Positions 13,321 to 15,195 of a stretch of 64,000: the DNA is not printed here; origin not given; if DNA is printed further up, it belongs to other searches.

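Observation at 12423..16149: MtrA/MtrB-like porin-cytochrome module with a short barrel and a hexahaem lipoprotein partner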

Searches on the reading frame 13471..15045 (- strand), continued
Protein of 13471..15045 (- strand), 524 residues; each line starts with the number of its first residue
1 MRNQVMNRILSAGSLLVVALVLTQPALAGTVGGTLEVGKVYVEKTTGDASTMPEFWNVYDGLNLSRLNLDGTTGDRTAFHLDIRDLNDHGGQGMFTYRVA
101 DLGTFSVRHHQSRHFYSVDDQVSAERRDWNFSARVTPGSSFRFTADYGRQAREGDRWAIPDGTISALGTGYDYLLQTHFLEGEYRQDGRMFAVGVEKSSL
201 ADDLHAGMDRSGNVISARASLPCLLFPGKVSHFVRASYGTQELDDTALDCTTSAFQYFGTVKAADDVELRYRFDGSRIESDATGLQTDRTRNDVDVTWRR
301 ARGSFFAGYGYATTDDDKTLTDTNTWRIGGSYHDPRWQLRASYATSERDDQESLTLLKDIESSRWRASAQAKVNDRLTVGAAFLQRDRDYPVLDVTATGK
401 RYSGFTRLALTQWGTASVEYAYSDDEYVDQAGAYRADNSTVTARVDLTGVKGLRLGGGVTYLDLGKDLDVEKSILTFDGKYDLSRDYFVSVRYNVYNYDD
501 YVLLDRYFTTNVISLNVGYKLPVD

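Call 57: search_protein_families(library=pfam, proteins=[L042:65-1207:+, L042:1232-1804:+, L042:1966-2397:+, L042:2404-3528:+, L042:3525-4847:+, L042:5047-6000:+, L042:6004-7596:+, L042:7593-8675:+, L042:8960-10786:-], max_evalue=0.001)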
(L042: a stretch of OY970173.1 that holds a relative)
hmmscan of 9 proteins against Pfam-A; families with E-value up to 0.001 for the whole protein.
L042:65-1207:+ (380 aa): 0 families

L042:1232-1804:+ (190 aa): 0 families

L042:1966-2397:+ (143 aa): 1 family
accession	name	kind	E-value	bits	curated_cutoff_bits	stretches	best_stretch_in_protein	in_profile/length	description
PF00355.32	Rieske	-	8.5e-14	51.7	20.3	1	46-128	4-87/88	Rieske [2Fe-2S] domain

L042:2404-3528:+ (374 aa): 4 families
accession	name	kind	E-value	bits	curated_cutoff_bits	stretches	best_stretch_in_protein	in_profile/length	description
PF00033.24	Cytochrome_B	-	2.2e-53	181.4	27.2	1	51-230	11-189/189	Cytochrome b/b6/petB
PF13631.11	Cytochrom_B_N_2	-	2.7e-43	148.3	27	1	112-280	2-166/169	Cytochrome b(N-terminal)/b6/petB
PF00032.22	Cytochrom_B_C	-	1.3e-07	32.2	20.7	1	284-370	2-81/102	Cytochrome b(C-terminal)/b6/petD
PF01292.26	Ni_hydr_CYTB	-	0.00026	21.3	30.1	1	52-132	98-170/179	Prokaryotic cytochrome b561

L042:3525-4847:+ (440 aa): 5 families
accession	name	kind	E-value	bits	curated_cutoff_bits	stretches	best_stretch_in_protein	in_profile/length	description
PF09699.15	Paired_CXXCH_1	-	6.7e-17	61.3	20.6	2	235-265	8-40/41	Doubled CXXCH motif (Paired_CXXCH_1)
PF14522.11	Cytochrome_C7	-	9.3e-14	51.4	24.8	0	75-170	5-67/67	Cytochrome c7 and related cytochrome c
PF14537.11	Cytochrom_c3_2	-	2.7e-13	50.6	25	2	78-197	2-78/79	Cytochrome c3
PF22113.1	Mtrc-MtrF_II-IV_dom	-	2.2e-09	37.5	30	0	163-224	7-60/176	Outer membrane cytochrome MtrC/MtrF-like, domains II/IV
PF22678.1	Cytochrom_c_NrfB-like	-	4.7e-05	24.2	27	1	49-97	27-73/89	Cytochrome c-type protein NrfB-like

L042:5047-6000:+ (317 aa): 5 families
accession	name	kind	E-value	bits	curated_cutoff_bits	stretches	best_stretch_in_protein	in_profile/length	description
PF09699.15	Paired_CXXCH_1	-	1.2e-27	95.7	20.6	3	228-265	5-38/41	Doubled CXXCH motif (Paired_CXXCH_1)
PF14522.11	Cytochrome_C7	-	4.1e-10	39.8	24.8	0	191-263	4-66/67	Cytochrome c7 and related cytochrome c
PF22678.1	Cytochrom_c_NrfB-like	-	4.3e-09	37.2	27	0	71-142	1-71/89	Cytochrome c-type protein NrfB-like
PF14537.11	Cytochrom_c3_2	-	1.7e-08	35.2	25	0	125-208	2-78/79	Cytochrome c3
PF22113.1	Mtrc-MtrF_II-IV_dom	-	0.00011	22.2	30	0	131-273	8-139/176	Outer membrane cytochrome MtrC/MtrF-like, domains II/IV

L042:6004-7596:+ (530 aa): 0 families

L042:7593-8675:+ (360 aa): 5 families
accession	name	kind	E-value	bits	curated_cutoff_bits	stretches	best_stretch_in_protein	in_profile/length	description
PF14522.11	Cytochrome_C7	-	4.7e-09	36.4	24.8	1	202-262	3-56/67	Cytochrome c7 and related cytochrome c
PF22113.1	Mtrc-MtrF_II-IV_dom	-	2.5e-07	30.8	30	0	42-162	23-169/176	Outer membrane cytochrome MtrC/MtrF-like, domains II/IV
PF09699.15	Paired_CXXCH_1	-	1.8e-05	24.8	20.6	0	43-58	25-40/41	Doubled CXXCH motif (Paired_CXXCH_1)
PF02335.20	Cytochrom_C552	-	2e-05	24.2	24.1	0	203-258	78-136/438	Cytochrome c552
PF14537.11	Cytochrom_c3_2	-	9.5e-05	23.2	25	0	205-256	19-66/79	Cytochrome c3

L042:8960-10786:- (608 aa): 3 families
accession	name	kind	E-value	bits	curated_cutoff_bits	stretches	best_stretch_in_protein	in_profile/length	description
PF07691.17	PA14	-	5.1e-22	78.7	24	1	155-287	2-144/147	PA14 domain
PF13860.13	FlgD_ig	-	1.1e-06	29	27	1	535-595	15-75/79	FlgD Ig-like domain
PF10528.15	GLEYA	-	1.2e-06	29.2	26.2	1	198-271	1-84/91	GLEYA domain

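Call 62: find_encoding_contigs(protein=window:13471-15045:-, flank=10000, max_places=3)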
Protein window:13471-15045:- (524 aa): no gene with exactly this product is on record in the collection.

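Call 64: find_encoding_contigs(protein=P0001, flank=10000, max_places=2)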
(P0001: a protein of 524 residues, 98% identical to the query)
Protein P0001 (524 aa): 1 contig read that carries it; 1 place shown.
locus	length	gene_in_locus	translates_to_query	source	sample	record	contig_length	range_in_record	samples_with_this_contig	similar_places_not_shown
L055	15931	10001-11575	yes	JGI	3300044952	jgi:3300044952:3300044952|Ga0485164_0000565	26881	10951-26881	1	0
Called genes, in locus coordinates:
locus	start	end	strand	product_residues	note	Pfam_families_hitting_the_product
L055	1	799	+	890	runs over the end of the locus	PF00932:LTD, PF22184:CBM_56 (faint), PF00932:LTD (weak)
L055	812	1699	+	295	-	-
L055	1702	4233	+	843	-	PF12836:HHH_3 (weak)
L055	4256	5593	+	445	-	-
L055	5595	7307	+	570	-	PF00149:Metallophos, PF02872:5_nucleotid_C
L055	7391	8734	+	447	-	PF00158:Sigma54_activat (faint), PF07724:AAA_2, PF00004:AAA (weak), PF07728:AAA_5 (faint), PF07724:AAA_2, PF10431:ClpB_D2-small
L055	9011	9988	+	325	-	PF13435:Cytochrome_C554 (faint), PF14537:Cytochrom_c3_2 (faint), PF22678:Cytochrom_c_NrfB-like (faint), PF14522:Cytochrome_C7 (faint), PF09699:Paired_CXXCH_1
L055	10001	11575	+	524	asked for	-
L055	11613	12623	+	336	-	PF03264:Cytochrom_NNT (faint), PF14537:Cytochrom_c3_2 (faint), PF22113:Mtrc-MtrF_II-IV_dom (faint), PF09699:Paired_CXXCH_1 (faint), PF14522:Cytochrome_C7 (faint), PF16694:Cytochrome_P460 (faint), PF22678:Cytochrom_c_NrfB-like (faint)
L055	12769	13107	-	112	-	PF02591:Zn_ribbon_9 (weak)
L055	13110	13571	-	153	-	PF00359:PTS_EIIA_2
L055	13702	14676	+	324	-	PF16745:RsgA_N, PF03193:RsgA_GTPase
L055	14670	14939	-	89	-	-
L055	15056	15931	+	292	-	?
